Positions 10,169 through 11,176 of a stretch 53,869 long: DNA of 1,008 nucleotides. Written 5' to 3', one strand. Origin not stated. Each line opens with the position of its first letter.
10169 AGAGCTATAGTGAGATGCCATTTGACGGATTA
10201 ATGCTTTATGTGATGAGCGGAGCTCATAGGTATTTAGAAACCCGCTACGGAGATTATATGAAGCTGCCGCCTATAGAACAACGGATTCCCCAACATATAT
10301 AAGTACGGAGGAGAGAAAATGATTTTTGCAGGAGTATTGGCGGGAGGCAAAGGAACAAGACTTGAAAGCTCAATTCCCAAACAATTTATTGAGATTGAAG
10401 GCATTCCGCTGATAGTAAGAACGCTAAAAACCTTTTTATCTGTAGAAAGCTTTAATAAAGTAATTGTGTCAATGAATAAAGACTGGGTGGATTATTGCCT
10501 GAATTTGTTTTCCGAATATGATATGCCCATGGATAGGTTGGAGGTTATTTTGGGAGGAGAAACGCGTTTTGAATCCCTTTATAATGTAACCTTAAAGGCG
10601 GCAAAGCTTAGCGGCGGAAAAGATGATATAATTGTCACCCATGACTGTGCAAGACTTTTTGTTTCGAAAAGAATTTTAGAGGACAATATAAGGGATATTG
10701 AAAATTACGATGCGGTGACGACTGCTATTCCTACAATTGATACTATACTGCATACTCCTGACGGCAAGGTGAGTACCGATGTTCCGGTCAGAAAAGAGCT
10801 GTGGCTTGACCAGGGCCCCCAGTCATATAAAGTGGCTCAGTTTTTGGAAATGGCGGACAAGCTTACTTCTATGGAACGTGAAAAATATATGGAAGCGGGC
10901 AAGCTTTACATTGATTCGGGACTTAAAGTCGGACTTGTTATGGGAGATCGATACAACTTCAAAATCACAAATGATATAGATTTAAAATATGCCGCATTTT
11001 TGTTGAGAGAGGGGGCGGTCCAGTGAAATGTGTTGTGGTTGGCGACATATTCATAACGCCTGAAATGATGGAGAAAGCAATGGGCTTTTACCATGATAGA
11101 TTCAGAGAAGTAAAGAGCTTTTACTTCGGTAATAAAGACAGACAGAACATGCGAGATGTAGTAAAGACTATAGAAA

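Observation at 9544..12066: LicD + IspD-like cytidylyltransferase + D-2-hydroxyacid dehydrogenase: candidate pathway for an unusual CDP-activated phospho-substituent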

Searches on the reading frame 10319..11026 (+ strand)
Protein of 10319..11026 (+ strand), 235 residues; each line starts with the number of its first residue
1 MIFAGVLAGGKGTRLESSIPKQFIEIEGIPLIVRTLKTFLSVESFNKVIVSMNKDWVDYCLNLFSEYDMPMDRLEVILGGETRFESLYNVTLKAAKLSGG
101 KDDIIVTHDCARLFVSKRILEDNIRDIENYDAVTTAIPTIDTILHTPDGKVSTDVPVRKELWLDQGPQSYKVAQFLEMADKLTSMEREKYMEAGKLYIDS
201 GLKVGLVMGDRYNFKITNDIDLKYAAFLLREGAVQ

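Call 3: search_protein_families(library=pfam, proteins=[window:10319-11026:+])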
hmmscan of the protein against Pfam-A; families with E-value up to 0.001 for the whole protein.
window:10319-11026:+ (235 aa): 2 families
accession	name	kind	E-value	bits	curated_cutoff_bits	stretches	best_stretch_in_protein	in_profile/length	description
PF01128.25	IspD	-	6.7e-35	121.3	27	1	6-230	5-220/221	2-C-methyl-D-erythritol 4-phosphate cytidylyltransferase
PF12804.13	NTP_transf_3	-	2.5e-08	34.7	27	1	6-57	3-51/160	MobA-like NTP transferase domain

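Call 4: search_protein_families(library=ncbifam, proteins=[window:10319-11026:+])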
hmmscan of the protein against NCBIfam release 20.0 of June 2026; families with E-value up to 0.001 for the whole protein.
window:10319-11026:+ (235 aa): 14 families
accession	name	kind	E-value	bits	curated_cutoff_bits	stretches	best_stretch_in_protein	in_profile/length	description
NF001183.0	PRK00155.1-3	subfamily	5.8e-67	225.4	166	1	1-232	1-234/237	D-ribitol-5-phosphate cytidylyltransferase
NF009924.0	PRK13385.1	subfamily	3.6e-47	160.9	342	1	1-230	1-224/230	2-C-methyl-D-erythritol 4-phosphate cytidylyltransferase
TIGR00453.1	ispD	equivalog_domain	4.2e-39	134.3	181.3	1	6-228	4-218/219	2-C-methyl-D-erythritol 4-phosphate cytidylyltransferase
NF001186.0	PRK00155.2-3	equivalog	6.5e-36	123.9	253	1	6-230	9-223/224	2-C-methyl-D-erythritol 4-phosphate cytidylyltransferase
NF006899.0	PRK09382.1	equivalog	7.5e-32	110.9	417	1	6-229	11-220/387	bifunctional 2-C-methyl-D-erythritol 4-phosphate cytidylyltransferase/2-C-methyl-D-erythritol 2,4-cyclodiphosphate synthase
NF011056.0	PRK14489.1-1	equivalog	6.8e-07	28.7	379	1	4-133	8-119/363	bifunctional molybdenum cofactor guanylyltransferase MobA/molybdopterin-guanine dinucleotide biosynthesis adaptor protein MobB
NF001457.0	PRK00317.1-3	equivalog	3e-06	26.9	164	1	4-55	4-53/200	molybdenum cofactor guanylyltransferase MobA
NF010940.0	PRK14360.1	equivalog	2.1e-05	23.3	602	1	2-57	2-58/452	bifunctional UDP-N-acetylglucosamine diphosphorylase/glucosamine-1-phosphate N-acetyltransferase GlmU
NF010933.0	PRK14353.1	equivalog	3.3e-05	22.7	505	1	6-113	10-111/453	bifunctional UDP-N-acetylglucosamine diphosphorylase/glucosamine-1-phosphate N-acetyltransferase GlmU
TIGR01173.1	glmU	equivalog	3.9e-05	22.7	366.85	1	6-57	5-57/452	bifunctional UDP-N-acetylglucosamine diphosphorylase/glucosamine-1-phosphate N-acetyltransferase GlmU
NF045495.1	AdoCbiPCobY_Meth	equivalog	4.8e-05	22.9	250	1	5-77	4-75/195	adenosylcobinamide-phosphate guanylyltransferase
NF010939.0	PRK14359.1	equivalog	0.00027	19.7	592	1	6-59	7-60/430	bifunctional UDP-N-acetylglucosamine diphosphorylase/glucosamine-1-phosphate N-acetyltransferase GlmU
TIGR00454.1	TIGR00454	hypoth_equivalog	0.0003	20.7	174.7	1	4-50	3-47/183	TIGR00454 family protein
NF041313.1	UDPGP_AglF_Halo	equivalog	0.00095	18.7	400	0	4-50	3-52/234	UTP--glucose-1-phosphate uridylyltransferase AglF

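Call 48: search_solved_structures(query=window:10319-11026:+, max_evalue=1e-15, show_alignments=3)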
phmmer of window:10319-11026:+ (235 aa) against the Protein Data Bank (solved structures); distinct sequences matched with E-value up to 1e-15: 7.
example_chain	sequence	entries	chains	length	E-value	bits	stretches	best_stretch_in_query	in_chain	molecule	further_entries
2vsh_A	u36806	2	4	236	1.8e-44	155.3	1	1-229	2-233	2-C-METHYL-D-ERYTHRITOL 4-PHOSPHATE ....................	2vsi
4jis_A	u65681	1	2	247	2.6e-44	154.9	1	1-232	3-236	ribitol-5-phosphate cytidylyltransferase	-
6xhp_A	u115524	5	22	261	5.8e-44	153.7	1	1-233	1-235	Ribitol-5-phosphate cytidylyltransferase 1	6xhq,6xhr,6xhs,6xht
3f1c_A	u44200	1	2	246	4.7e-43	150.7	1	1-231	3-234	Putative 2-C-methyl-D-erythritol 4-phosphate cytidylyltransferase 2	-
5ddt_A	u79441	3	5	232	2.4e-22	83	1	7-229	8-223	2-C-methyl-D-erythritol 4-phosphate cytidylyltransferase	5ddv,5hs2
1vpa_A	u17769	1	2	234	1.7e-18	70.4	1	4-231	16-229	2-C-methyl-D-erythritol 4-phosphate cytidylyltransferase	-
4kt7_A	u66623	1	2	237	7.5e-16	61.8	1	3-230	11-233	2-C-methyl-D-erythritol 4-phosphate cytidylyltransferase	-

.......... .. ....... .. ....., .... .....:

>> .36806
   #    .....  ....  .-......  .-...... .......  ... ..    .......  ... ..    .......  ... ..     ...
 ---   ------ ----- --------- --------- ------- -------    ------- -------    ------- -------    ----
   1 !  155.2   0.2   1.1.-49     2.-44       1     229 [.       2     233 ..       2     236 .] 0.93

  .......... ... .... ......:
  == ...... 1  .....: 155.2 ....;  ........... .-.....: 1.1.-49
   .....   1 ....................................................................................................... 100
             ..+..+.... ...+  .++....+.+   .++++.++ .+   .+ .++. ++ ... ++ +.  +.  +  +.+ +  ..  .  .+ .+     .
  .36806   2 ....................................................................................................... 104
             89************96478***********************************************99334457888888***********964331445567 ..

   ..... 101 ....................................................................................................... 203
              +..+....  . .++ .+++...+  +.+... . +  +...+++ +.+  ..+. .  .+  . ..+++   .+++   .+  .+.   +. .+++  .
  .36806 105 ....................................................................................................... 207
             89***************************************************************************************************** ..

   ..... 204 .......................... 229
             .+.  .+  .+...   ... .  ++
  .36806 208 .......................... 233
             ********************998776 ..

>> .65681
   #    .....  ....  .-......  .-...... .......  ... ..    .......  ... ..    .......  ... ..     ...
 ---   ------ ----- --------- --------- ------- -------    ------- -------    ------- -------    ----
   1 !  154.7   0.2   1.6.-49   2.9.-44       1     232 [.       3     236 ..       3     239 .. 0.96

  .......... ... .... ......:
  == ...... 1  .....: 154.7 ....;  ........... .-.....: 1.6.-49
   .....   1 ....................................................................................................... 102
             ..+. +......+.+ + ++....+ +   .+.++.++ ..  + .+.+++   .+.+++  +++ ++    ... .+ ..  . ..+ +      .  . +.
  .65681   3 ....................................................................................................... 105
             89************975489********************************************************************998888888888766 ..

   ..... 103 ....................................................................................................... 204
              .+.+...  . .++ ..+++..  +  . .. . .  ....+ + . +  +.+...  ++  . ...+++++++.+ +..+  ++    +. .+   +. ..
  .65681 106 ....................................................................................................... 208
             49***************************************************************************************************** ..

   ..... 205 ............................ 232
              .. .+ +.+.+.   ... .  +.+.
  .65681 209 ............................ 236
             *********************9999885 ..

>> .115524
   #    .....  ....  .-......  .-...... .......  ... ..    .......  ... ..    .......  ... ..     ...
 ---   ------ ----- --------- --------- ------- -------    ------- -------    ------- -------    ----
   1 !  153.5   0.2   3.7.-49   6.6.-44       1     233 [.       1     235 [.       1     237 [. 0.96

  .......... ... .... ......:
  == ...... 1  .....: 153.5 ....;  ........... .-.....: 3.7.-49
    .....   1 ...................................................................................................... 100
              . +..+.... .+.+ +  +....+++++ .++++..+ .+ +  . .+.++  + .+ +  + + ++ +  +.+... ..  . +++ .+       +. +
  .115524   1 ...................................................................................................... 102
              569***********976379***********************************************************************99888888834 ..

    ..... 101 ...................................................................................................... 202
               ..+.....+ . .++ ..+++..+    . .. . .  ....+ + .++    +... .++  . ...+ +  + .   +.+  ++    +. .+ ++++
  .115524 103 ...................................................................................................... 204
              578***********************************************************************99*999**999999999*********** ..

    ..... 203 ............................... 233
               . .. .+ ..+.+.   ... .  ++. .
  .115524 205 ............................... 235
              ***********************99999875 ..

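Call 56: search_dna_similar(query=window:10319-11026:+, collection=plasmids, mode=protein, max_rows=30, max_evalue=1e-20)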
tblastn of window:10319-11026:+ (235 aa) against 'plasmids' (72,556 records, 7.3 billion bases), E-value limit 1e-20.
Records with a match: 11; places in all: 11; records where one place covers at least 80% of the query: 11.
Best place of each record, by identity: <60% 11.
By first word of the organism name: Listeria 2; Lactiplantibacillus 2; Leuconostoc 2; Yoonia 1; Staphylococcus 1; Parabacteroides 1; Bacillus 1; Proteus 1.
By predicted mobility (MOB-suite, as given by PLSDB): mobilizable 6; non-mobilizable 5.
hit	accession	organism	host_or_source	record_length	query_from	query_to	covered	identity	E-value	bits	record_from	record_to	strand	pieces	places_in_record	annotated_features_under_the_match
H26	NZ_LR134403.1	Listeria monocytogenes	Homo sapiens,Vein blood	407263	1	231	98%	37.8%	3e-41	156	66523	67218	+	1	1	2-C-methyl-D-erythritol 4-phosphate cytidylyltransferase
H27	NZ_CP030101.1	Listeria monocytogenes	Environment,water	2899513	1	231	98%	37.8%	3e-41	156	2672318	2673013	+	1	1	none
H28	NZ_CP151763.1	Yoonia sp. G8-12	cell culture,Marine algae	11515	1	232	99%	36.8%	2e-46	171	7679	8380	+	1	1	record has no annotation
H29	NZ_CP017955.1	Lactiplantibacillus plantarum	pure culture,pit mud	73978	1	229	97%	36.8%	9e-44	163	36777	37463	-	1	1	2-C-methyl-D-erythritol 4-phosphate cytidylyltransferase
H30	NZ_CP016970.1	Staphylococcus epidermidis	Homo sapiens,blood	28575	1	232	99%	34.6%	2e-40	154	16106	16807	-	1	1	D-ribitol-5-phosphate cytidylyltransferase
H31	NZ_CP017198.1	Leuconostoc gasicomitatum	cell culture,meat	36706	1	231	98%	32.2%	5e-34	135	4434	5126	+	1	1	2-C-methyl-D-erythritol 4-phosphate cytidylyltransferase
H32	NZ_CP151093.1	Lactiplantibacillus plantarum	whole organism,Elymus nutan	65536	3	233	98%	31.1%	9e-27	114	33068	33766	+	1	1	ispD: 2-C-methyl-D-erythritol 4-phosphate cytidylyltransferase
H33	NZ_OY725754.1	Parabacteroides distasonis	-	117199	1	223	95%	31.3%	8e-30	123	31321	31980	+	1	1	IspD/TarI family cytidylyltransferase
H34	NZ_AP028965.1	Bacillus subtilis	soil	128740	8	229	94%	30.2%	6e-21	98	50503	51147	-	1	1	ispD: 2-C-methyl-D-erythritol 4-phosphate cytidylyltransferase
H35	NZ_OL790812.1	Proteus mirabilis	-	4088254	4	232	97%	28.0%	3e-23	104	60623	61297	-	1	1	none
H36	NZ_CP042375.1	Leuconostoc carnosum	cell culture,kimchi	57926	6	233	97%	26.8%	2e-21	99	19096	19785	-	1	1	IspD/TarI family cytidylyltransferase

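Call 57: get_annotated_region(hit=H29, flank=6000)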
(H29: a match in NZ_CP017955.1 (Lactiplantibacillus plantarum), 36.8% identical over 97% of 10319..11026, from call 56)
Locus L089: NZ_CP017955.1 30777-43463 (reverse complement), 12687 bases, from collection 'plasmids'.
description: Lactiplantibacillus plantarum strain C410L1 plasmid unnamed1, complete sequence
organism: Lactiplantibacillus plantarum (NCBI taxid 1590)
taxonomy: Bacteria; Bacillota; Bacilli; Lactobacillales; Lactobacillaceae; Lactiplantibacillus; Lactiplantibacillus plantarum
host: -; source: pure culture,pit mud; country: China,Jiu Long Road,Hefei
typing (MOB-suite, as given by PLSDB): mobilizable; replicon rep_cluster_167; relaxase MOBP
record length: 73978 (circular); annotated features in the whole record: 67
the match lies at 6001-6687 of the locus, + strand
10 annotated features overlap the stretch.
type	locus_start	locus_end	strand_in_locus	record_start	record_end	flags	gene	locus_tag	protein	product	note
CDS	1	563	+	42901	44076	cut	-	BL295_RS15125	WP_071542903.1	IS256 family transposase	-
CDS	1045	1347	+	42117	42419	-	-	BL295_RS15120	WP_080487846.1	VanZ family protein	GO:0071555 - cell wall organization [Evidence IEA]; GO:0046677 - response to antibiotic [Evidence IEA]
CDS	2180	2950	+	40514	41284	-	-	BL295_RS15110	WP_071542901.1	Wzz/FepE/Etk N-terminal domain-containing protein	GO:0009103 - lipopolysaccharide biosynthetic process [Evidence IEA]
CDS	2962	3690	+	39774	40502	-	-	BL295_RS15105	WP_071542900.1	CpsD/CapB family tyrosine-protein kinase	-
CDS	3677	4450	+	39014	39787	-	-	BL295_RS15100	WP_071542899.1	CpsB/CapC family capsule biosynthesis tyrosine phosphatase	GO:0045227 - capsule polysaccharide biosynthetic process [Evidence IEA]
CDS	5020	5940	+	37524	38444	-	-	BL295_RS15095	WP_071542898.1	IS30-like element ISLsa1 family transposase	GO:0006313 - DNA transposition [Evidence IEA]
CDS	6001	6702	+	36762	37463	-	-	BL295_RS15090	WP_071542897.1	2-C-methyl-D-erythritol 4-phosphate cytidylyltransferase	GO:0019288 - isopentenyl diphosphate biosynthetic process, methylerythritol 4-phosphate pathway [Evidence IEA]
CDS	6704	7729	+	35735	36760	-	-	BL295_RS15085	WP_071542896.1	ribitol-5-phosphate dehydrogenase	-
CDS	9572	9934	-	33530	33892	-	-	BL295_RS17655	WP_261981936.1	hypothetical protein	-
CDS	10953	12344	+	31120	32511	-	-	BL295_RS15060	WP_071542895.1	MATE family efflux transporter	-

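Call 58: get_annotated_region(hit=H31, flank=6000)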
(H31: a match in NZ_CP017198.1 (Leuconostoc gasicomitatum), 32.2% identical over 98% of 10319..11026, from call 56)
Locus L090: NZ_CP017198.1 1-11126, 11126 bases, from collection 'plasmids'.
description: Leuconostoc gasicomitatum strain TMW 2.1619 plasmid pL21619-1, complete sequence
organism: Leuconostoc gasicomitatum (NCBI taxid 115778)
taxonomy: Bacteria; Bacillota; Bacilli; Lactobacillales; Lactobacillaceae; Leuconostoc; Leuconostoc gasicomitatum
host: -; source: cell culture,meat; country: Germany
typing (MOB-suite, as given by PLSDB): mobilizable; replicon rep_cluster_1503; relaxase MOBV
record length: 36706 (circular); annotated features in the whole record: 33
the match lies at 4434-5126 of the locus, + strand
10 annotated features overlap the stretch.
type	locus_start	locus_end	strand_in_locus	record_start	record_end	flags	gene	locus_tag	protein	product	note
CDS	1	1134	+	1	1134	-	-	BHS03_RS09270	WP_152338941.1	glycosyltransferase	-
CDS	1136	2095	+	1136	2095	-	-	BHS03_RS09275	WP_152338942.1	stealth family protein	-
CDS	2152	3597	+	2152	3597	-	-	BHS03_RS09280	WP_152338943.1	ABC transporter ATP-binding protein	-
CDS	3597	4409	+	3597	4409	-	-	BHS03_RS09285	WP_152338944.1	ABC transporter permease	-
CDS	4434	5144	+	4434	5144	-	-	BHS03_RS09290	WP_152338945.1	2-C-methyl-D-erythritol 4-phosphate cytidylyltransferase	GO:0019288 - isopentenyl diphosphate biosynthetic process, methylerythritol 4-phosphate pathway [Evidence IEA]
CDS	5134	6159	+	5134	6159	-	-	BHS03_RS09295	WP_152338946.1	zinc-binding dehydrogenase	-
CDS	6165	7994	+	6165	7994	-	-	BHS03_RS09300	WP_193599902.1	CDP-glycerol glycerophosphotransferase family protein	-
CDS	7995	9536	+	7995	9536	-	-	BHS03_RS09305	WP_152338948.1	glycosyltransferase family 2 protein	-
CDS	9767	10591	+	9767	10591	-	rfbA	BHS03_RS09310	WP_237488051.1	glucose-1-phosphate thymidylyltransferase RfbA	GO:0019305 - dTDP-rhamnose biosynthetic process [Evidence IEA]; GO:0009243 - O antigen biosynthetic process [Evidence ...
CDS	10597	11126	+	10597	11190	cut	-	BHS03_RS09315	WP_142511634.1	dTDP-4-dehydrorhamnose 3,5-epimerase family protein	-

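Call 59: get_annotated_region(hit=H32, flank=6000)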
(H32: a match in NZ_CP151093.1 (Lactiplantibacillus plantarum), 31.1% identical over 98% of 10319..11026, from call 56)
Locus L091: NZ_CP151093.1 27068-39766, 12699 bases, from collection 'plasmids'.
description: Lactiplantibacillus plantarum strain L75 plasmid p_no.1, complete sequence
organism: Lactiplantibacillus plantarum (NCBI taxid 1590)
taxonomy: Bacteria; Bacillota; Bacilli; Lactobacillales; Lactobacillaceae; Lactiplantibacillus; Lactiplantibacillus plantarum
host: -; source: whole organism,Elymus nutan; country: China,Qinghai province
typing (MOB-suite, as given by PLSDB): mobilizable; replicon rep_cluster_167; relaxase MOBP
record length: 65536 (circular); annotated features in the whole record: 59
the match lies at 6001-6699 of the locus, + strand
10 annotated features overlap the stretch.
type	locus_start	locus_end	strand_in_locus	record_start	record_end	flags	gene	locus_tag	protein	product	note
CDS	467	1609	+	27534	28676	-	-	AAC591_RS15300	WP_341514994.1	glycosyltransferase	-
CDS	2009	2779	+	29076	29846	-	-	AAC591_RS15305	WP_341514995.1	Wzz/FepE/Etk N-terminal domain-containing protein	GO:0009103 - lipopolysaccharide biosynthetic process [Evidence IEA]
CDS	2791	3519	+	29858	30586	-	-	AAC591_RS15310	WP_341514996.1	CpsD/CapB family tyrosine-protein kinase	-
CDS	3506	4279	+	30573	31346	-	-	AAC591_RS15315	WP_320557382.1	CpsB/CapC family capsule biosynthesis tyrosine phosphatase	GO:0045227 - capsule polysaccharide biosynthetic process [Evidence IEA]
CDS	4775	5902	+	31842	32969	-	-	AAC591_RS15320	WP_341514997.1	polysaccharide polymerase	-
CDS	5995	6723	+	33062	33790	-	ispD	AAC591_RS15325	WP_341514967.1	2-C-methyl-D-erythritol 4-phosphate cytidylyltransferase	GO:0019288 - isopentenyl diphosphate biosynthetic process, methylerythritol 4-phosphate pathway [Evidence IEA]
CDS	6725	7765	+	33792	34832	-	-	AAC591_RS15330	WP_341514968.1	NAD(P)-dependent oxidoreductase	-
CDS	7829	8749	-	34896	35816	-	-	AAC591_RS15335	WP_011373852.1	IS30-like element ISLsa1 family transposase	GO:0006313 - DNA transposition [Evidence IEA]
CDS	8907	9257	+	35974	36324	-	-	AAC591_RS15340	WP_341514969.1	acyltransferase family protein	-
CDS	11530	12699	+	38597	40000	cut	-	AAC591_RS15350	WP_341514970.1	polysaccharide biosynthesis C-terminal domain-containing protein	-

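Call 61: search_protein_families(library=pfam, proteins=[L091:6725-7765:+, L091:5995-6723:+, L091:4775-5902:+, L091:467-1609:+])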
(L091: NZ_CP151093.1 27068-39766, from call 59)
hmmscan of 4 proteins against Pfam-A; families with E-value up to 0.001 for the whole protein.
L091:6725-7765:+ (346 aa): 7 families
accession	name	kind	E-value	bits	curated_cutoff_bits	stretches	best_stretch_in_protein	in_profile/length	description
PF01370.27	Epimerase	-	2.9e-37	128.8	20.9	1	28-272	1-239/240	NAD dependent epimerase/dehydratase family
PF16363.11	GDP_Man_Dehyd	-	1.4e-23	84.3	27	1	29-330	1-321/332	GDP-mannose 4,6 dehydratase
PF07993.18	NAD_binding_4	-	2.3e-16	60.2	20.1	1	30-211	1-209/258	Male sterility protein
PF01073.25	3Beta_HSD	-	1.3e-14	54.3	22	1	30-298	2-274/280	3-beta hydroxysteroid dehydrogenase/isomerase family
PF02719.21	Polysacc_synt_2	-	4.3e-13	49.5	20.2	1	28-149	1-128/293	Polysaccharide biosynthesis protein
PF13460.12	NAD_binding_10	-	1.1e-06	29.1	27.2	1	32-158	1-107/184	NAD(P)H-binding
PF04321.23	RmlD_sub_bind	-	1.9e-06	27.6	27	1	27-300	2-239/287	RmlD substrate binding domain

L091:5995-6723:+ (242 aa): 4 families
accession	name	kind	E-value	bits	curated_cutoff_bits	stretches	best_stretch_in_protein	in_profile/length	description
PF01128.25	IspD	-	3.6e-47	161.4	27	1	3-229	2-219/221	2-C-methyl-D-erythritol 4-phosphate cytidylyltransferase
PF12804.13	NTP_transf_3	-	1.1e-12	48.8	27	1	4-177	1-155/160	MobA-like NTP transferase domain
PF02348.25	CTP_transf_3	-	1.8e-07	31.6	22.6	1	13-140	6-127/217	Cytidylyltransferase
PF00483.29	NTP_transferase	-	1.3e-05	25.3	21.2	1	4-132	2-129/245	Nucleotidyl transferase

L091:4775-5902:+ (375 aa): 0 families

L091:467-1609:+ (380 aa): 3 families
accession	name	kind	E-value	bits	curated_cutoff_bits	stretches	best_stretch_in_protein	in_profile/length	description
PF00535.33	Glycos_transf_2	-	6.4e-31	108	23.3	1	78-197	2-122/168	Glycosyl transferase family 2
PF10111.15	Glyco_tranf_2_2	-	2.4e-08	34.2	27.3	1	78-173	2-101/276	Glycosyltransferase like family 2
PF13641.12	Glyco_tranf_2_3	-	3.7e-06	27.6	27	1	76-187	3-120/230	Glycosyltransferase like family 2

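Call 76: find_homologous_proteins(query=window:10319-11026:+)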
Query window:10319-11026:+ (235 aa): 43 proteins with E <= 0.001 among 484 candidates.
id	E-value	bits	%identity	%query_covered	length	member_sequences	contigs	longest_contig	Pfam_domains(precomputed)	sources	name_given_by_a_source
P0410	1.5e-150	517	100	100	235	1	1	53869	PF01128.26,PF12804.14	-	-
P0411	5.6e-78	280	53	100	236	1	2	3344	PF01128.26,PF12804.14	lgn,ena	-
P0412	2.3e-76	274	53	100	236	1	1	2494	PF01128.26,PF12804.14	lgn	-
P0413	1.5e-75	272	53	100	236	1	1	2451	PF01128.26,PF12804.14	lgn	-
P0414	1.8e-75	272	54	100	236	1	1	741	PF01128.26,PF12804.14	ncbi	-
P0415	2.2e-75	271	52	100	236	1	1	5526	PF01128.26,PF12804.14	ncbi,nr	ncbi:MAG: 2-C-methyl-D-erythritol 4-phosphate cytidylyltransferase [Clostridia bacterium]|nr:2-C-met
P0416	4.6e-75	270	50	100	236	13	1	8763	PF01128.26,PF12804.14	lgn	-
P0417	5.9e-75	270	51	100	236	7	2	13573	PF01128.26,PF12804.14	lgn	-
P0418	2.0e-74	268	51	100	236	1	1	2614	PF01128.26,PF12804.14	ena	-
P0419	5.2e-73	264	51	100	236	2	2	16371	PF01128.26,PF12804.14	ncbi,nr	ncbi:MAG: D-ribitol-5-phosphate cytidylyltransferase [Clostridia bacterium]|nr:D-ribitol-5-phosphate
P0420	6.3e-73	263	51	100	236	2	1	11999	PF01128.26,PF12804.14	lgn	-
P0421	1.1e-72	262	50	100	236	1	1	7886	PF01128.26,PF12804.14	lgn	-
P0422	2.4e-72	261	50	100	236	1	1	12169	PF01128.26,PF12804.14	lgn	-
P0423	3.9e-72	261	50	100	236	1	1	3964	PF01128.26,PF12804.14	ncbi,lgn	-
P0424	4.2e-72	261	50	100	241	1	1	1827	PF01128.26,PF12804.14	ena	-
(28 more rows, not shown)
